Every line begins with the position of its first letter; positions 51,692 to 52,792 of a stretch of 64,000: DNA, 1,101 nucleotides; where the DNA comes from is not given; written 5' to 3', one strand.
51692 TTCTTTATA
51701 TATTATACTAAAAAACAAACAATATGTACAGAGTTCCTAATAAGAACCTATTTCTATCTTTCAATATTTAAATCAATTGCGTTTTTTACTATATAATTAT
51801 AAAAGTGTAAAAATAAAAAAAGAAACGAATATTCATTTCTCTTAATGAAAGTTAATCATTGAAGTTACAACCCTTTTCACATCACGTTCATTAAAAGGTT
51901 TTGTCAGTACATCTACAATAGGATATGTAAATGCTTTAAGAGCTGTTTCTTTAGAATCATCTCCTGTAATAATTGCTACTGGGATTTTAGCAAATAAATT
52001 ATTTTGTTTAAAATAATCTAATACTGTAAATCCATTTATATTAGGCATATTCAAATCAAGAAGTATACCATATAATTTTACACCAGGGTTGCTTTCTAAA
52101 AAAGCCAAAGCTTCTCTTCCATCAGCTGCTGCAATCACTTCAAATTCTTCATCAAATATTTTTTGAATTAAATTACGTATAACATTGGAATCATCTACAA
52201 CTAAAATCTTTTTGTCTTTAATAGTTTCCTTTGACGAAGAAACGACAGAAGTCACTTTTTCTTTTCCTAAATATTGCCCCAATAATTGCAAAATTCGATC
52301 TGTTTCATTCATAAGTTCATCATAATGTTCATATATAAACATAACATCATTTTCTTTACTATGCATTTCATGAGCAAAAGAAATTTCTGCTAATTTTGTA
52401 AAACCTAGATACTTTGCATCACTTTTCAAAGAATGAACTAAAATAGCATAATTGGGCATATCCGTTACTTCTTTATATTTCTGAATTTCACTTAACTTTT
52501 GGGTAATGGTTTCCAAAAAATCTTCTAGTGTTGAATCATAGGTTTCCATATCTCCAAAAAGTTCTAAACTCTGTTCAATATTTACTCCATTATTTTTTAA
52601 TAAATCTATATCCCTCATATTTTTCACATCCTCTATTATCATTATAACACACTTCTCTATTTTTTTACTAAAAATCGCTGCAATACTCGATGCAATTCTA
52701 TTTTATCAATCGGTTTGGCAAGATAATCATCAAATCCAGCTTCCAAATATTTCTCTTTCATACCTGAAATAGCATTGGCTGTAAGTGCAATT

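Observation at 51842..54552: Four-step phosphorelay (hybrid HK + Hpt-REC) at the syntenic position of spo0B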

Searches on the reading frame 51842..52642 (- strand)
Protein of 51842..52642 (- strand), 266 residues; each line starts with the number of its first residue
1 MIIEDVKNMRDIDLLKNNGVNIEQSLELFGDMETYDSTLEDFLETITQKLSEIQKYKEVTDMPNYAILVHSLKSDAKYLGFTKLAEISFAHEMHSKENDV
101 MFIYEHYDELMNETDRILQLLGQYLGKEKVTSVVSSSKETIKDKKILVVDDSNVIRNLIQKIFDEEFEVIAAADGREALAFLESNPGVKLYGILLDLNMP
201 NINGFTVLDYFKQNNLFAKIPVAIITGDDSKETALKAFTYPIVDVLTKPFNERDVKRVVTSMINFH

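Call 3: search_protein_families(library=pfam, proteins=[window:51842-52642:-], max_evalue=0.01)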
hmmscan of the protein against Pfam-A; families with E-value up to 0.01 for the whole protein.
window:51842-52642:- (266 aa): 3 families
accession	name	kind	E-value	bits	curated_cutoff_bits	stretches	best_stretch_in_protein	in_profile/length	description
PF00072.30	Response_reg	-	2.2e-21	76.5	30.2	1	146-258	1-109/111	Response regulator receiver domain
PF01627.28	Hpt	-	2.9e-05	24.6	24.6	1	39-110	3-74/84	Hpt domain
PF20185.3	DUF6548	-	0.0094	16.3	27.3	0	38-143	9-118/164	Family of unknown function (DUF6548)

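Call 5: find_homologous_proteins(query=window:51842-52642:-)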
Query window:51842-52642:- (266 aa): 5737 proteins with E <= 0.001 among 8000 candidates; the best 120 are listed.
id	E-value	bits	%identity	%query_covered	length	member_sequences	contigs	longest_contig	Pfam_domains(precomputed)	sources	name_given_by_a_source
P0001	4.0e-166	568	100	100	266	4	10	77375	PF00072.31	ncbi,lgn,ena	-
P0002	4.2e-123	427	77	97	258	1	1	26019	PF00072.31,PF01627.29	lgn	-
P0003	4.8e-117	408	73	97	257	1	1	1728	PF00072.31,PF01627.29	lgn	-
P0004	6.4e-109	381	68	97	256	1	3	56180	PF00072.31,PF01627.29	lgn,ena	-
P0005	1.2e-107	377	67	97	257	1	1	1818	PF00072.31,PF01627.29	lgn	-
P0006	1.8e-107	376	68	97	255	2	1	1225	PF00072.31,PF01627.29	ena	-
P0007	1.2e-106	374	66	97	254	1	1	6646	PF00072.31,PF01627.29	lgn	-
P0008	1.6e-106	373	66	97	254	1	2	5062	PF00072.31,PF01627.29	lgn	-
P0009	9.4e-106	371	67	97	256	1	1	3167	PF00072.31,PF01627.29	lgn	-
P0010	3.3e-105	369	66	97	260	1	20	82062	PF00072.31,PF01627.29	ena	-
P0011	4.0e-105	369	66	97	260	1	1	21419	PF00072.31,PF01627.29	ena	-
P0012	4.0e-105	369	66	97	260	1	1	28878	PF00072.31,PF01627.29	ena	-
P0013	6.6e-105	368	66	97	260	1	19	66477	PF00072.31,PF01627.29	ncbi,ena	-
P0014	7.3e-105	368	66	97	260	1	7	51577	PF00072.31,PF01627.29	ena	-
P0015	8.0e-105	368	66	97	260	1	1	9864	PF00072.31,PF01627.29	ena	-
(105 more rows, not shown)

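Call 7: find_related_loci(query=window:51842-52642:-, collection=genome_contigs, flank=10000)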
Query window:51842-52642:- (266 aa) in genome_contigs; peptide patterns used: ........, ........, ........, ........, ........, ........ (x = any residue, [..] = any of these).
247 stretches matched a pattern; 145 encode a relative of the query (tblastn E <= 1e-3); the best 80 are kept; 80 distinct loci.
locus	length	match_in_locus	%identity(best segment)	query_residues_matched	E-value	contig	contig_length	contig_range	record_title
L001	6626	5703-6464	64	9-266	7e-110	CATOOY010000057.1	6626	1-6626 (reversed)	MAG TPA_asm: uncultured Erysipelotrichaceae bacterium isolate MGG30896_1680015486 genome assembly, contig: SAMEA4643411_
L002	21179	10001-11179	64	8-265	1e-108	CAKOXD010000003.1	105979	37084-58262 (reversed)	MAG: uncultured Bacilli bacterium isolate REFINED_METABAT215_TOP10_CONTIGS_1500_ASSEMBLY_K77_MERGED__Hadza_MoBio_hadza-E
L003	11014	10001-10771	61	9-266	9e-108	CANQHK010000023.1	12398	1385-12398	MAG: uncultured Bacilli bacterium isolate Lapin-030__bin61 genome assembly, contig: Lapin-030__NODE_6835_length_12398_co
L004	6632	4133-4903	62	8-265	6e-105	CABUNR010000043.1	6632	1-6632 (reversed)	MAG TPA_asm: uncultured Firmicutes bacterium isolate MGYG-HGUT-04175 genome assembly, contig: GUT_GENOME258596_43, whole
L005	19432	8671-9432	62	9-266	2e-104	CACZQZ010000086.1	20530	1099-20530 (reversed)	MAG: uncultured Erysipelotrichaceae bacterium isolate RUG12867 genome assembly, contig: RUG12867_asm_86, whole genome sh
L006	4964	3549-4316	59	9-265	4e-100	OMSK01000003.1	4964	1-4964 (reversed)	uncultured Firmicutes bacterium isolate RUG832 genome assembly, contig: k87_1884648, whole genome shotgun sequence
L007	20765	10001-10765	57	8-264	9e-100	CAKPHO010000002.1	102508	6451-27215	MAG: uncultured Bacilli bacterium isolate REFINED_METABAT215_TOP10_CONTIGS_1500_ASSEMBLY_K77_MERGED__Nepal_MoBio_Fiber-H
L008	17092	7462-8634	59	9-265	4e-99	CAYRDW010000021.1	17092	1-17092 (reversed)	MAG TPA_asm: uncultured Muribaculaceae bacterium isolate SRP294416_co2_517 genome assembly, contig: NODE_3746_length_170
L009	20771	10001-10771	60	9-263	5e-99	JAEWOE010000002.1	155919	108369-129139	MAG: Bacillota bacterium isolate OH_SBlB_51 k127_220280, whole genome shotgun sequence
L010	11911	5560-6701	56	7-266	2e-98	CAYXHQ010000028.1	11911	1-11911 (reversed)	MAG TPA_asm: uncultured Muribaculaceae bacterium isolate SRP192927_co1_146 genome assembly, contig: NODE_12575_length_11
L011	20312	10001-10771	57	6-266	9e-98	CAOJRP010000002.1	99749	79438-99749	MAG TPA_asm: uncultured Erysipelotrichaceae bacterium isolate SRR17684615_bin.2_metawrap_v1.3_MAG genome assembly, conti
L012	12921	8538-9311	56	8-266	3e-97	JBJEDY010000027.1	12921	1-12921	MAG: Bacilli bacterium isolate LOHA17_bin.030 NODE_2319_length_12921_cov_8.061868, whole genome shotgun sequence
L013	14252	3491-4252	57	9-263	3e-97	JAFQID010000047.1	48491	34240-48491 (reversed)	MAG: Bacilli bacterium isolate RGIG1841 Goat_Cecum-5__c625692, whole genome shotgun sequence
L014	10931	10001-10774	54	9-266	5e-97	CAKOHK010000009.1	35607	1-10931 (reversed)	MAG: uncultured Bacilli bacterium isolate REFINED_METABAT215_TOP10_CONTIGS_1500_ASSEMBLY_K77_MERGED__Hadza_MoBio_hadza-A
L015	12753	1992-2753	59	9-266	3e-97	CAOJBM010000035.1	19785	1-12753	MAG TPA_asm: uncultured Tenericutes bacterium isolate SRR19759446_bin.44_metawrap_v1.3_MAG genome assembly, contig: NODE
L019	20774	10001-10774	57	8-264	2e-96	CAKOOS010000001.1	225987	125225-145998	MAG: uncultured Bacilli bacterium isolate REFINED_METABAT215_TOP10_CONTIGS_1500_ASSEMBLY_K77_MERGED__Hadza_MoBio_hadza-A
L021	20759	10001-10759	56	7-259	2e-96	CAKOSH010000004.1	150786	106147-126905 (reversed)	MAG: uncultured Bacilli bacterium isolate REFINED_METABAT215_TOP10_CONTIGS_1500_ASSEMBLY_K77_MERGED__Hadza_MoBio_C-REDO_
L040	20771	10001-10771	57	9-264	3e-93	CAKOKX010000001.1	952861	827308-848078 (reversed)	MAG: uncultured Bacilli bacterium isolate REFINED_METABAT215_TOP10_CONTIGS_1500_ASSEMBLY_K77_MERGED__Hadza_MoBio_hadza-I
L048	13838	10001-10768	57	9-264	2e-92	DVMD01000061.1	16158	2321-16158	MAG TPA_asm: Candidatus Onthocola stercorigallinarum isolate CHK195-3072 CHK195__C184601_L16158_ERR3414590, whole genome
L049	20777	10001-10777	51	8-266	2e-92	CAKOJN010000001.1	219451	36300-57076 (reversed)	MAG: uncultured Bacilli bacterium isolate REFINED_METABAT215_TOP10_CONTIGS_1500_ASSEMBLY_K77_MERGED__Hadza_MoBio_hadza-I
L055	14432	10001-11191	56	6-265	4e-92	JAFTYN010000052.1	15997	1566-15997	MAG: Bacilli bacterium isolate RGIG4266 Roe_deer_Colon.Co__c556271, whole genome shotgun sequence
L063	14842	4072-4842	56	9-264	1e-91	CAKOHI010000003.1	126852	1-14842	MAG: uncultured Bacilli bacterium isolate REFINED_METABAT215_TOP10_CONTIGS_1500_ASSEMBLY_K77_MERGED__Hadza_MoBio_hadza-A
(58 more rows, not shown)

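Call 16: search_protein_families(library=pfam, proteins=[L019:6142-8154:+, L011:7139-8095:+, L040:6996-8120:+, L019:5781-6035:-, L049:10842-11333:+, L049:11388-11633:+, L049:11682-12611:+, L021:10849-12111:+, L063:4947-5705:+, L048:10782-11258:+], max_evalue=0.01)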
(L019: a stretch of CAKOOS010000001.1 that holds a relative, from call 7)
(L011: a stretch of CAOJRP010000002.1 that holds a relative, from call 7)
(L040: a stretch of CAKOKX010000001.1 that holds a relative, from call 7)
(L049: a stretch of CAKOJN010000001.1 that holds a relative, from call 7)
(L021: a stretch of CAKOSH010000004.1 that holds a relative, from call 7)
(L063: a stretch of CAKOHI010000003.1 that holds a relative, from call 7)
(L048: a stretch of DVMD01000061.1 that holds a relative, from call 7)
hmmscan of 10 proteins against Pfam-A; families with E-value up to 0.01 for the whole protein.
L019:6142-8154:+ (670 aa): 2 families
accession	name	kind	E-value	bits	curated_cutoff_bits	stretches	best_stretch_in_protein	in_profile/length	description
PF00501.34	AMP-binding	-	5.2e-31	108.2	29.9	1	47-502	4-383/384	AMP-binding enzyme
PF13193.12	AMP-binding_C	-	1e-05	26.8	24.5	1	559-641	2-76/76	AMP-binding enzyme C-terminal domain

L011:7139-8095:+ (318 aa): 1 family
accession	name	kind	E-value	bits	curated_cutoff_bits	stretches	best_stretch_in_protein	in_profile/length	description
PF01553.26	Acyltransferase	-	4.5e-06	26.9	23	1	59-187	2-130/132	Acyltransferase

L040:6996-8120:+ (374 aa): 1 family
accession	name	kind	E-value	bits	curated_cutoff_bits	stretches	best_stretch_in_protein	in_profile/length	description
PF01553.26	Acyltransferase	-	5.1e-10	39.7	23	1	106-224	11-131/132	Acyltransferase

L019:5781-6035:- (84 aa): 2 families
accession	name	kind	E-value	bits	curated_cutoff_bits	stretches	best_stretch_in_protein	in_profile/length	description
PF01381.28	HTH_3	-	1.2e-07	32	23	1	27-75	3-51/55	Helix-turn-helix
PF12844.13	HTH_19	-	0.0036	17.6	30.2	1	27-60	6-39/64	Helix-turn-helix domain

L049:10842-11333:+ (163 aa): 1 family
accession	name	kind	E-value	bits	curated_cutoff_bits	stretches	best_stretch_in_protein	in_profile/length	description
PF12685.13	SpoIIIAH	-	1.2e-06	29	30.6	1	32-159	59-191/191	SpoIIIAH-like protein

L049:11388-11633:+ (81 aa): 16 families
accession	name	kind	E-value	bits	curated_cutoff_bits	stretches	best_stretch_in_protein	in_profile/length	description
PF00196.25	GerE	-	5e-20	71.3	23.5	1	18-71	2-55/57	Bacterial regulatory proteins, luxR family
PF08281.18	Sigma70_r4_2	-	3.7e-11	42.9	25.7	1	19-61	11-54/54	Sigma-70, region 4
PF04545.22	Sigma70_r4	-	9.3e-09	35.1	24.1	1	19-61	5-48/50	Sigma-70, region 4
PF04967.18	HTH_10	-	9.8e-06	25.7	23.1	1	34-61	24-51/53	HTH DNA binding domain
PF13518.12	HTH_28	-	2.6e-05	24.6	25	1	21-55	1-34/52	Helix-turn-helix domain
PF14493.12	HTH_40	-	9.1e-05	23.1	27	1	26-60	5-39/89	Helix-turn-helix domain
PF13542.12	HTH_Tnp_ISL3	-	0.00014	21.7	27.4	1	23-52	17-45/51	Helix-turn-helix domain of transposase family ISL3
PF08279.18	HTH_11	-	0.00026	21.2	25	1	22-56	1-38/55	HTH domain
PF12728.13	HTH_17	-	0.00042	21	27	1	35-55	3-23/51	Helix-turn-helix domain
PF01022.26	HTH_5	-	0.00048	20.4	22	1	24-53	6-35/47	Bacterial regulatory protein, arsR family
PF13384.12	HTH_23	-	0.00053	20.2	24.6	1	22-57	5-41/50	Homeodomain-like domain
PF16509.11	KORA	-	0.00094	19.8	26.7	1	23-62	20-59/84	TrfB plasmid transcriptional repressor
PF21476.4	PF0610-like_N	-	0.002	18.8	33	1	20-54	1-35/50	PF0610-like, N-terminal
PF13551.12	HTH_29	-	0.0029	18.1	28.1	1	34-54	13-33/64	Winged helix-turn helix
PF13412.12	HTH_24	-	0.0034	17.3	21.9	1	35-57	19-41/48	Winged helix-turn-helix DNA-binding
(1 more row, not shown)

L049:11682-12611:+ (309 aa): 1 family
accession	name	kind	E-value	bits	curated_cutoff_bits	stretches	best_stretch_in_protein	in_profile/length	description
PF10646.14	Germane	-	8.7e-19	68.7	23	1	48-155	2-116/117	Sporulation and spore germination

L021:10849-12111:+ (420 aa): 1 family
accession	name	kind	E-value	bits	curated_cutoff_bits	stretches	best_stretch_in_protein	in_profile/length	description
PF06245.16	DUF1015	-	1.8e-65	221.4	25.8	1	11-347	1-324/325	Protein of unknown function (DUF1015)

L063:4947-5705:+ (252 aa): 1 family
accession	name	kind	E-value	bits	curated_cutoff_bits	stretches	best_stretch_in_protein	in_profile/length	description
PF02661.23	Fic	-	1.7e-13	51.7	24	1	89-175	7-89/93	Fic/DOC family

L048:10782-11258:+ (158 aa): 1 family
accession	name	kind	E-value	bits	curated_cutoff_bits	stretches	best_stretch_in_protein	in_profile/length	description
PF04073.20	tRNA_edit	-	1.5e-23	83.7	25.5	1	17-140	1-122/123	Aminoacyl-tRNA editing domain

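Call 17: search_protein_families(library=ncbifam, proteins=[window:51842-52642:-], max_evalue=0.01)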
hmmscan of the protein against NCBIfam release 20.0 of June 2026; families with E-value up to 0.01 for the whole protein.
window:51842-52642:- (266 aa): 86 families (the best 25 are shown)
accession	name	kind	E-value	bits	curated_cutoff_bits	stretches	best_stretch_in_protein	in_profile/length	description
NF007135.0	PRK09581.1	equivalog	7.8e-17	61.2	474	1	145-263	4-120/457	PleD family two-component system response regulator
NF045717.1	DVU0259_DivK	exception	3.2e-16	59.6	160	1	144-263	3-116/117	DVU0259 family response regulator domain-containing protein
NF008099.0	PRK10841.1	equivalog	1.5e-14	52.7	920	1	35-260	714-937/949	two-component system sensor histidine kinase RcsC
NF007969.0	PRK10693.1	equivalog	5.5e-14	51.9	329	1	140-253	4-113/337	two-component system response regulator RssB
NF001965.0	PRK00742.1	subfamily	1.4e-13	50.8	293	1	145-253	5-112/357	chemotaxis-specific protein-glutamate methyltransferase CheB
NF006900.1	PRK09390.1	equivalog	1.9e-13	50.4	255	1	143-260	4-117/203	response regulator FixJ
NF053854.1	RespRegPhoBBctds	equivalog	5.9e-13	48.7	270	1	146-263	1-115/225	two-component system response regulator PhoB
NF050064.1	BlResRespRegCbrR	equivalog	6.9e-13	48.3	600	1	129-260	110-238/415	bile resistance response regulator CbrR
NF051870.1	NAssimRespRegNtrX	equivalog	1.1e-12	47.6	600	1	145-255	3-111/452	nitrogen assimilation response regulator NtrX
NF012227.0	AdeR_RR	equivalog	1.2e-12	47.9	340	1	140-259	8-122/239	efflux system response regulator transcription factor AdeR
NF008469.0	PRK11361.1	equivalog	1.7e-12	46.8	714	1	144-262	5-119/461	acetoacetate metabolism transcriptional regulator AtoC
NF045901.1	HisKinLetSLeg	equivalog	1.9e-12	46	1650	1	142-263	670-789/906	two-component system sensor histidine kinase LetS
TIGR02154.1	PhoB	equivalog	5.8e-12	45.4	296.2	1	144-256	3-113/226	phosphate regulon transcriptional regulator PhoB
NF008199.0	PRK10955.1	equivalog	6.5e-12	45.9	341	1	144-256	2-108/232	envelope stress response regulator transcription factor CpxR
NF041367.1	CheY_Halo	equivalog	7.4e-12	45.7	200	1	146-262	1-113/114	chemotaxis protein CheY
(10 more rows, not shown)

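Call 19: find_encoding_contigs(protein=P0001, flank=10000, max_places=4)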
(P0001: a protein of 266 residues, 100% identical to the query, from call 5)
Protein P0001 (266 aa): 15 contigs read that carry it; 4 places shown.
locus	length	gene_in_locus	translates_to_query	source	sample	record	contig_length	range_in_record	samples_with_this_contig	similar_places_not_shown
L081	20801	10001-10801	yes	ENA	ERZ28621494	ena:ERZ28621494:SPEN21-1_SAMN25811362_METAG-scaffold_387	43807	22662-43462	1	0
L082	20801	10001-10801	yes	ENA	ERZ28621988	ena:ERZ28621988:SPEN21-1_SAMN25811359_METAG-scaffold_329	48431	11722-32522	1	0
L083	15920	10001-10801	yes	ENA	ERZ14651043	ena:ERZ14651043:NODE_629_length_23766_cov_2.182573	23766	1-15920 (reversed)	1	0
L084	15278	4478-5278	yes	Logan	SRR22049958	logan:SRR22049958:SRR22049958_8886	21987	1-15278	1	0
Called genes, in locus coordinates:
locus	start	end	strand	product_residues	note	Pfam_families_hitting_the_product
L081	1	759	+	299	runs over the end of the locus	PF00005:ABC_tran, PF13304:AAA_21, PF13732:DrrA1-3_C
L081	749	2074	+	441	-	PF12698:ABC2_membrane_3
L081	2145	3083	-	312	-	PF03851:UvdE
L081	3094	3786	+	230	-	PF01551:Peptidase_M23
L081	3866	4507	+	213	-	PF02163:Peptidase_M50 (weak)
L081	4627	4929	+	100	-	PF00829:Ribosomal_L21p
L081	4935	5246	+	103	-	PF04327:Peptidase_Prp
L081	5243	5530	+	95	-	PF01016:Ribosomal_L27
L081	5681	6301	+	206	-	-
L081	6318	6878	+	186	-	-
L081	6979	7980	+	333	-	-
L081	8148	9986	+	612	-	PF00512:HisKA, PF02518:HATPase_c, PF00072:Response_reg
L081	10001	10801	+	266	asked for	PF00072:Response_reg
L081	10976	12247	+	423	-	PF01018:GTP1_OBG, PF02421:FeoB_N, PF01926:MMR_HSR1, PF09269:DUF1967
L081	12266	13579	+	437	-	PF01225:Mur_ligase, PF08245:Mur_ligase_M, PF02875:Mur_ligase_C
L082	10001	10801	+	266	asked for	PF00072:Response_reg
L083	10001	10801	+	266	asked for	PF00072:Response_reg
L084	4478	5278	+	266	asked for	PF00072:Response_reg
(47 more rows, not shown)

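Call 34: search_solved_structures(query=A1, max_evalue=0.01, show_alignments=0)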
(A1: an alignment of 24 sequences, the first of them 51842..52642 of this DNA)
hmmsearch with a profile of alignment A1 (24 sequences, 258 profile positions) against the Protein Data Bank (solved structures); distinct sequences matched with E-value up to 0.01: 249 (the best 60 are shown).
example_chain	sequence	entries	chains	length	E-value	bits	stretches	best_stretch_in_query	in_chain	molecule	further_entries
6azr_B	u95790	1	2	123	1.1e-16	64.2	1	135-246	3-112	Chemotaxis regulator-transmits chemoreceptor signals to flagelllar motor components CheY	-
4ja2_A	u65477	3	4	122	1.2e-16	64.1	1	135-246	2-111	Response regulator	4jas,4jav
3dge_C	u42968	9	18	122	1.4e-16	63.8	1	135-246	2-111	Response regulator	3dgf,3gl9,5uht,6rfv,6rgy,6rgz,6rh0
6rh1_C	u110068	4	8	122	1.8e-15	60.3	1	135-246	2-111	Response regulator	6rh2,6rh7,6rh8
9lbr_A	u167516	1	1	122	2.7e-15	59.7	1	135-246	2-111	Response regulator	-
9xzo_A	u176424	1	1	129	6.8e-15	58.3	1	137-253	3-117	De novo protein M1X0B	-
9g85_A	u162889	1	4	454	1.5e-14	57.2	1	136-257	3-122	Response regulator PleD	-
2wb4_A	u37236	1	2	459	1.5e-14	57.2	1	136-257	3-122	DIGUANYLATE CYCLASE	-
9g86_A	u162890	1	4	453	1.7e-14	57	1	137-257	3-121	Response regulator PleD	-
1w25_A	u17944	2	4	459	1.8e-14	57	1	137-257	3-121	STALKED-CELL DIFFERENTIATION CONTROLLING PROTEIN | RESPONSE REGULATOR PLED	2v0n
3h1g_A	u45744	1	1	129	3.1e-14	56.2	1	136-249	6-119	Chemotaxis protein cheY homolog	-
3gwg_A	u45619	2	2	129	3.5e-14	56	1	136-249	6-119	Chemotaxis protein cheY homolog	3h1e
1mvo_A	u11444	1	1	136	4.7e-14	55.6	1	135-254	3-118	PhoP response regulator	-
3h1f_A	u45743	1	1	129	3.9e-13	52.6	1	136-249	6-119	Chemotaxis protein cheY homolog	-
1nxo_A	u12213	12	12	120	1.9e-12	50.3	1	136-254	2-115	DNA-binding response regulator | Response regulator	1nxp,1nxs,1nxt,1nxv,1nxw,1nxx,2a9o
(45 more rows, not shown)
